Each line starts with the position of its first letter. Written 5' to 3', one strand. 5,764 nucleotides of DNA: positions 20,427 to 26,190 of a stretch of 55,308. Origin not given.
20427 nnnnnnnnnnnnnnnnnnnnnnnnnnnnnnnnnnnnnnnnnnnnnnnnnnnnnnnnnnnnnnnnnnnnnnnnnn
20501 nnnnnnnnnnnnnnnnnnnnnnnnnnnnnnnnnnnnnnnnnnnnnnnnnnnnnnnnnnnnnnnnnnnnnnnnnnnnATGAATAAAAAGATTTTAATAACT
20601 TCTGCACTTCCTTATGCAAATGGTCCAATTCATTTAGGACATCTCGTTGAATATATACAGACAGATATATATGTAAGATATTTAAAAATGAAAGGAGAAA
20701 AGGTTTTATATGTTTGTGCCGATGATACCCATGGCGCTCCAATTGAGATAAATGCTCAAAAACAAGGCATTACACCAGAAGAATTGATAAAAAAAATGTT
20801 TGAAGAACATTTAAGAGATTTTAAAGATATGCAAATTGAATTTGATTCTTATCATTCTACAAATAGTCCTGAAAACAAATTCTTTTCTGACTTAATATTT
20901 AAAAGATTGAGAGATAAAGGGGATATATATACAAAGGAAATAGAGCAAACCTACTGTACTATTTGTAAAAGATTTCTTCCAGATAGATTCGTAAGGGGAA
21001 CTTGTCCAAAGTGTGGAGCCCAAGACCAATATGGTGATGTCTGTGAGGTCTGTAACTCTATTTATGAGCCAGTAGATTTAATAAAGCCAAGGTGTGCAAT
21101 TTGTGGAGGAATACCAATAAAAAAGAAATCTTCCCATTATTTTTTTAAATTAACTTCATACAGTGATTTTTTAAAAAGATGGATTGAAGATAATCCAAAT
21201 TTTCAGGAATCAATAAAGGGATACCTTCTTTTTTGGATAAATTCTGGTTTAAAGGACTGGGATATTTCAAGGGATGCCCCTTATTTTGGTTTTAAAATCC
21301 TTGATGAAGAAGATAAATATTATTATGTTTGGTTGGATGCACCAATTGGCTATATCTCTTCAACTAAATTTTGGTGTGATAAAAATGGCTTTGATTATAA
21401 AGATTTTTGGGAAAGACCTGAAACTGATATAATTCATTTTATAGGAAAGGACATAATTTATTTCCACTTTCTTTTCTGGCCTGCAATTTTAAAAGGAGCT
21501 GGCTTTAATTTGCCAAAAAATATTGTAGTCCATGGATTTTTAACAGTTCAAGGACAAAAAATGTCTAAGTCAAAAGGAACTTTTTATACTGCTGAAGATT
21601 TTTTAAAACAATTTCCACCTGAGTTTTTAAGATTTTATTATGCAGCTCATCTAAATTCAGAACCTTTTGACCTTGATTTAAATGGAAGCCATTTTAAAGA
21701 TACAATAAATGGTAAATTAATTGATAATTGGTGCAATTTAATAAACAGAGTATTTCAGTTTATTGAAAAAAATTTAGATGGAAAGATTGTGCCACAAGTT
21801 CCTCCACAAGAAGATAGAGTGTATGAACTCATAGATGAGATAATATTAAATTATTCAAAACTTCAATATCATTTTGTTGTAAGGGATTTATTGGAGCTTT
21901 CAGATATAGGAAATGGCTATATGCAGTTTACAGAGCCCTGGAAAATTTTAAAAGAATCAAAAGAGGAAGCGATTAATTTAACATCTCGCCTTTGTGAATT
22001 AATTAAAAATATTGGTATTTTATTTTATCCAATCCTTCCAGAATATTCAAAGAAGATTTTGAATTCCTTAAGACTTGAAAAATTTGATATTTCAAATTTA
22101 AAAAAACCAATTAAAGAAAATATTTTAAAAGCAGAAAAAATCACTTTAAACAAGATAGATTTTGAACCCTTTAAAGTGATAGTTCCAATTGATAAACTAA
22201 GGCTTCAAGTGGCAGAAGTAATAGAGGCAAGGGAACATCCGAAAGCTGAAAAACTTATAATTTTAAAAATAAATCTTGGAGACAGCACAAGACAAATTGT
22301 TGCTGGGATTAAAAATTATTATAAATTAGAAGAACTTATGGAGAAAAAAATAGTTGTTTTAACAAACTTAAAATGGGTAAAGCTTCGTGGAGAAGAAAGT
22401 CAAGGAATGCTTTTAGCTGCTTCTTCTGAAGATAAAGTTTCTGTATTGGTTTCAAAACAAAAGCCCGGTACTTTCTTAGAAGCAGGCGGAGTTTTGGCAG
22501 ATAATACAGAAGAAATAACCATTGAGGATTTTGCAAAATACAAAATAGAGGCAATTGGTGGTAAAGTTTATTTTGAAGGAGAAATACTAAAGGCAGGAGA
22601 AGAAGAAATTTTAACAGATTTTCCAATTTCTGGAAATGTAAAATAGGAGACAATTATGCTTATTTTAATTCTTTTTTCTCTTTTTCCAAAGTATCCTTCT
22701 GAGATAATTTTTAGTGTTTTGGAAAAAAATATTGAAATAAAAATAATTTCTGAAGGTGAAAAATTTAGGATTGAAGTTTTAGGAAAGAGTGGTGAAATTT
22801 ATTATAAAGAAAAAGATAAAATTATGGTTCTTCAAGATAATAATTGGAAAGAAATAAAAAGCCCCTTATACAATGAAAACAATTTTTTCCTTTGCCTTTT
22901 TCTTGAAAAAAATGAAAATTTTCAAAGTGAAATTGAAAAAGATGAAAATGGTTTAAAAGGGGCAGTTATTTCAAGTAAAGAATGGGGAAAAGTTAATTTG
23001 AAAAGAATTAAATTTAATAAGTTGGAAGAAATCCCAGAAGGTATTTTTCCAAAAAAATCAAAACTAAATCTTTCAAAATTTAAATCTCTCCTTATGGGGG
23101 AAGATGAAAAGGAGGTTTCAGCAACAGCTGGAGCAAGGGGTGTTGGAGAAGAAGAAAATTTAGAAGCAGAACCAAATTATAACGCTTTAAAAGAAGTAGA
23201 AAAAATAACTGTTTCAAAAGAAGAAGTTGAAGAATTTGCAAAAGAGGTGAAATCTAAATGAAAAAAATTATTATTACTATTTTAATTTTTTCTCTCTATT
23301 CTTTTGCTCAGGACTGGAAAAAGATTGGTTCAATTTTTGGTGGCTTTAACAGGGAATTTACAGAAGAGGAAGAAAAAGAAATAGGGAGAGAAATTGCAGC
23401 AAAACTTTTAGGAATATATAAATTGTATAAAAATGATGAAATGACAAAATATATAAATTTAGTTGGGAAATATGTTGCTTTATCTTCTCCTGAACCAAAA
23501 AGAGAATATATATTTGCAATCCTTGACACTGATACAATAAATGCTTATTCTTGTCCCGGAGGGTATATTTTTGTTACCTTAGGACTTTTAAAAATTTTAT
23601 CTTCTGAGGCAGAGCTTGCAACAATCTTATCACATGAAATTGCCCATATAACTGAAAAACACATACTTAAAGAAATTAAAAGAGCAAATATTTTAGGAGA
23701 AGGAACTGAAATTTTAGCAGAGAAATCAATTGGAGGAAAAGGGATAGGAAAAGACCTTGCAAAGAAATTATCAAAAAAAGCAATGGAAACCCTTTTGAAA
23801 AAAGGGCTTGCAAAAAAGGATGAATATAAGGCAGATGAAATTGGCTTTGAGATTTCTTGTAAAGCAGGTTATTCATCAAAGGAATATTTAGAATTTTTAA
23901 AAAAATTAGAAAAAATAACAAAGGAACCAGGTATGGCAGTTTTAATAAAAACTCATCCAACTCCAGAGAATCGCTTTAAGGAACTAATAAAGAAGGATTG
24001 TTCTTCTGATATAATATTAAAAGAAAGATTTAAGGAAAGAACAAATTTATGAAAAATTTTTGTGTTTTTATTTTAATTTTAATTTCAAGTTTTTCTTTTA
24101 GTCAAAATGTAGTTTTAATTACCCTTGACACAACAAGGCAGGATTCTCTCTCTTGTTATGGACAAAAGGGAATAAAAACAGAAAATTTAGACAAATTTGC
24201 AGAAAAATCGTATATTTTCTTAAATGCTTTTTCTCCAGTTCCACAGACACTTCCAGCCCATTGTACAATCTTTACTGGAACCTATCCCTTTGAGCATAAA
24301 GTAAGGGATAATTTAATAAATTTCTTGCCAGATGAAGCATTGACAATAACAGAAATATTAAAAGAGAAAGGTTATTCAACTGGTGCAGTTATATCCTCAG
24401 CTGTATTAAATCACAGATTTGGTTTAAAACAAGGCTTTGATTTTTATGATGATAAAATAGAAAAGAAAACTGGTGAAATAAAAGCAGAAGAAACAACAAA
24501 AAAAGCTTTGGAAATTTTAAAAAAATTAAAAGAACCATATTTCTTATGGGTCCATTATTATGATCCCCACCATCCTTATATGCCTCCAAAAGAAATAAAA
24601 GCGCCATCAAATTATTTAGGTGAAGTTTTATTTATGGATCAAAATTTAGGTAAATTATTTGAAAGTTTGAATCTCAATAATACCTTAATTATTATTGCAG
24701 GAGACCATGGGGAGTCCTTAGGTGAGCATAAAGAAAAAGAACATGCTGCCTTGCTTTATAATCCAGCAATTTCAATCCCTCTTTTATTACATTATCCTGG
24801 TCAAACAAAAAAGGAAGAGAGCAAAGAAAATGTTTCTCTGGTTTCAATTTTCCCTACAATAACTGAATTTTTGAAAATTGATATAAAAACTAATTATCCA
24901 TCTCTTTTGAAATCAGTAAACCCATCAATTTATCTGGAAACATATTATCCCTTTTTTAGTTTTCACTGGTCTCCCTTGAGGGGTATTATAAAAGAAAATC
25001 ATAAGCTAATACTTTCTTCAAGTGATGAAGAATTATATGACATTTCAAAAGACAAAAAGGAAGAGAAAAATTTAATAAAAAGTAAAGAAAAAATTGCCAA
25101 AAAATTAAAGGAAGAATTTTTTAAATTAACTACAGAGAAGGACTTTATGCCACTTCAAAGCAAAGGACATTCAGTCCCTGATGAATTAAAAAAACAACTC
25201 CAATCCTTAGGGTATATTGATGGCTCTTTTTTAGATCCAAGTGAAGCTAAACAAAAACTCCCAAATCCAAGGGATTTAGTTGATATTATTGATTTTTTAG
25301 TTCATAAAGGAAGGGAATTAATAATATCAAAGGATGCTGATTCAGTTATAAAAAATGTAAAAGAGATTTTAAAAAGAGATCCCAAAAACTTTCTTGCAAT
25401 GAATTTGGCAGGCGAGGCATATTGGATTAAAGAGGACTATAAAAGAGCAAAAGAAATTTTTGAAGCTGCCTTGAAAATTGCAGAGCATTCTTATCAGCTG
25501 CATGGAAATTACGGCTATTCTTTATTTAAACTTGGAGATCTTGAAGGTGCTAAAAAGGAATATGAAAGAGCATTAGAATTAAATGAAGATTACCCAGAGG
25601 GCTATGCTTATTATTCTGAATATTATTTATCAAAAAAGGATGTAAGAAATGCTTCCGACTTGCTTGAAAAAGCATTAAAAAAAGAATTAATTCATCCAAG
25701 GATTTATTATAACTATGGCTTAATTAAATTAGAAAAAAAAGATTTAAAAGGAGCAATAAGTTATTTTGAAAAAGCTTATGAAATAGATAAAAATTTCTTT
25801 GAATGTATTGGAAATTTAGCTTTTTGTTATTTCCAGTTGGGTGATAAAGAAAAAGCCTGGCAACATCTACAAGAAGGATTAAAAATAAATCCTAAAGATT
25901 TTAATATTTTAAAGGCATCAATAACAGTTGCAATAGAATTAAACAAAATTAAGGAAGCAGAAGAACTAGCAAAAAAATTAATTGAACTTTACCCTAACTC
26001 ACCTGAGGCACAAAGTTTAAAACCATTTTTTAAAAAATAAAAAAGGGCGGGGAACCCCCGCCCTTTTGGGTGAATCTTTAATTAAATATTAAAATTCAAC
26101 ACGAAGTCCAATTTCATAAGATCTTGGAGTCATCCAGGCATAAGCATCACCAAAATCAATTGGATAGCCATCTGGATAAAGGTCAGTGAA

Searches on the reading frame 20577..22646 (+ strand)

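Call 30: search_protein_families(library=pfam, proteins=[window:20577-22646:+], max_evalue=0.0001)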
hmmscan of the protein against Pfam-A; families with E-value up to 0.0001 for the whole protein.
window:20577-22646:+ (689 aa): 6 families
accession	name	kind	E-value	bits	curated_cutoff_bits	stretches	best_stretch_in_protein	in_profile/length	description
PF09334.17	tRNA-synt_1g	-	2.5e-150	501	20.1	1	5-392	1-390/391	tRNA synthetases class I (M)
PF01588.26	tRNA_bind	-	2.7e-28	98.4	27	1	543-626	1-87/96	Putative tRNA binding domain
PF00133.28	tRNA-synt_1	-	1.3e-20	74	22.7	1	4-136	24-175/414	tRNA synthetases class I (I, L, M and V)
PF01406.26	tRNA-synt_1e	-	1e-14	55.1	27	2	286-361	210-286/301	tRNA synthetases class I (C) catalytic domain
PF01921.24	tRNA-synt_1f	-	1.3e-09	37.9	27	1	309-369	263-323/360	tRNA synthetases class I (K)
PF19303.5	Anticodon_3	-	1.6e-06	28.5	23.5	1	437-505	40-108/152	Anticodon binding domain of methionyl tRNA ligase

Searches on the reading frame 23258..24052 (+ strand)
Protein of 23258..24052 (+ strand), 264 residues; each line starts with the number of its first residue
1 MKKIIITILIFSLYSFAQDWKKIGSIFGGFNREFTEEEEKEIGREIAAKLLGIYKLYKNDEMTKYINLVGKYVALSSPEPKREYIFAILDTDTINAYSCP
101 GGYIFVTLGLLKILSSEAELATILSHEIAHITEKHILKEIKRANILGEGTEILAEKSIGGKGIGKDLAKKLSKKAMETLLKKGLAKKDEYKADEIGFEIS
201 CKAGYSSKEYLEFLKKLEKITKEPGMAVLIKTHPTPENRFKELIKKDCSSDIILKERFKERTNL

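Call 30: search_protein_families(library=pfam, proteins=[window:23258-24052:+], max_evalue=0.0001)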
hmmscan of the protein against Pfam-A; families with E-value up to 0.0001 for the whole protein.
window:23258-24052:+ (264 aa): 1 family
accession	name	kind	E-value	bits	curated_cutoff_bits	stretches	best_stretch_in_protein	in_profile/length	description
PF01435.24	Peptidase_M48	-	1.2e-25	90.8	20.3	1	69-243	10-182/186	Peptidase family M48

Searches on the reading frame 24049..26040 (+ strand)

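Call 30: search_protein_families(library=pfam, proteins=[window:24049-26040:+], max_evalue=0.0001)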
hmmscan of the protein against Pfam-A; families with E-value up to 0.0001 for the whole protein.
window:24049-26040:+ (663 aa): 21 families
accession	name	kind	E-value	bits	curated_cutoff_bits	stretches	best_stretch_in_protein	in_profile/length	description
PF00884.28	Sulfatase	-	1.4e-40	139.9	25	1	19-274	1-298/301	Sulfatase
PF14559.12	TPR_19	-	1.3e-25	90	25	3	561-619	2-60/68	Tetratricopeptide repeat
PF07719.23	TPR_2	-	4.6e-24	82.9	27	1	484-514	3-33/34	Tetratricopeptide repeat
PF13181.12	TPR_8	-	1.6e-22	78.1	25.7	2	551-582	2-33/34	Tetratricopeptide repeat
PF13428.12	TPR_14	-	1.7e-19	68.8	23.5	0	488-521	7-40/44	Tetratricopeptide repeat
PF13432.12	TPR_16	-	6.3e-18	65.3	32.7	0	526-580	7-61/65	Tetratricopeptide repeat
PF13424.12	TPR_12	-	3.8e-15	56.3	30.1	2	450-513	5-69/77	Tetratricopeptide repeat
PF13431.12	TPR_17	-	6.2e-15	54.6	24.4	0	572-605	1-34/34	Tetratricopeptide repeat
PF00515.34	TPR_1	-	1.9e-13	50.1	27.8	1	588-617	5-34/34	Tetratricopeptide repeat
PF23914.1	TPR_CcmH_CycH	-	3.9e-12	46.7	42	1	492-577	60-148/158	Cytochrome c-type biogenesis protein H TPR domain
PF01663.27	Phosphodiest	-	5.6e-11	43.1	23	1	21-88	1-65/342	Type I phosphodiesterase / nucleotide pyrophosphatase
PF13414.12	TPR_11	-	1.1e-10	41.5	26.8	1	489-519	1-31/42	TPR repeat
PF16347.10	SGSH_C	-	3.4e-09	37.5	29.3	1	235-361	10-152/154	N-sulphoglucosamine sulphohydrolase, C-terminal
PF12895.13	ANAPC3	-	9e-09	35.9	27.2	1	563-642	2-80/82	Anaphase-promoting complex, cyclosome, subunit 3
PF25064.1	ARM_TT21_5th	-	1.5e-08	35.4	27.8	0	593-646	10-63/117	TT21 fifth ARM repeats domain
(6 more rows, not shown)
